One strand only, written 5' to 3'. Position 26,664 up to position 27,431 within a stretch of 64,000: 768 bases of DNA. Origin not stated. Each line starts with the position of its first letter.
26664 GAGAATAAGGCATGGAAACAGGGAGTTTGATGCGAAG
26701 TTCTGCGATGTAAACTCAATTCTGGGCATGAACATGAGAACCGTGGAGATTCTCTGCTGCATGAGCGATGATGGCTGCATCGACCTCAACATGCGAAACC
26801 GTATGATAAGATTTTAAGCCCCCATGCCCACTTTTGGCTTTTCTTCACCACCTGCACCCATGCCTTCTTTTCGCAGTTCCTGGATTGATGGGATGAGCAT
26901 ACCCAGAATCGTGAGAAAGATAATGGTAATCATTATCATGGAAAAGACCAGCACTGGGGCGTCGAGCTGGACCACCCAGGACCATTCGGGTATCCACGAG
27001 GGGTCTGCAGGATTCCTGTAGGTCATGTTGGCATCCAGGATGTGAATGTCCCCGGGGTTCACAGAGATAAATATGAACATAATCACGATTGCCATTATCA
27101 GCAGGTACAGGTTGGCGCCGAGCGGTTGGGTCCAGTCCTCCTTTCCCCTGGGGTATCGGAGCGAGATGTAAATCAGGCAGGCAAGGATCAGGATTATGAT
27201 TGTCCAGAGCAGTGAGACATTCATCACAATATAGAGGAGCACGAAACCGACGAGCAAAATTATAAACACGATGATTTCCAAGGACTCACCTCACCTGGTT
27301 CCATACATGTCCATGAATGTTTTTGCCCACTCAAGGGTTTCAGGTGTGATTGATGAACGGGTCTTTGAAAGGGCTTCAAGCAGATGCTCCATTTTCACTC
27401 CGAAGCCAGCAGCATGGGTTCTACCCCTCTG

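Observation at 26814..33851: Four-gene operon: two tandem tail-anchored glycoprotein paralogs + polytopic-membrane double-AAA+ ATPase + small membrane protein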

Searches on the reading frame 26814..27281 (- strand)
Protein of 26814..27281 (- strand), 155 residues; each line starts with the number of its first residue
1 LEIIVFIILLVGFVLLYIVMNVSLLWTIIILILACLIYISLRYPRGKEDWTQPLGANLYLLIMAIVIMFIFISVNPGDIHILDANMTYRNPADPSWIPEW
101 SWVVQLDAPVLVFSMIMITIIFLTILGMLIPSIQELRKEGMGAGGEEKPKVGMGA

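Call 3: search_protein_families(library=pfam, proteins=[window:26814-27281:-], max_evalue=0.1)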
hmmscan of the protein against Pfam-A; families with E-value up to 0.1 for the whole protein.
window:26814-27281:- (155 aa): 0 families

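Call 4: search_protein_families(library=ncbifam, proteins=[window:26814-27281:-], max_evalue=0.1)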
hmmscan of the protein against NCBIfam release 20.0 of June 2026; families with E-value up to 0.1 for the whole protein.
window:26814-27281:- (155 aa): 1 family
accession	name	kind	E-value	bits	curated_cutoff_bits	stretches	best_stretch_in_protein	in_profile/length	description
TIGR02866.1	CoxB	equivalog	0.067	12.7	147.7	1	20-73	15-70/202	cytochrome c oxidase subunit II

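Call 62: search_protein_families(library=padloc, proteins=[window:26814-27281:-], max_evalue=0.01)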
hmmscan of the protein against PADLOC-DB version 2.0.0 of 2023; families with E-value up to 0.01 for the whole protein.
window:26814-27281:- (155 aa): 0 families
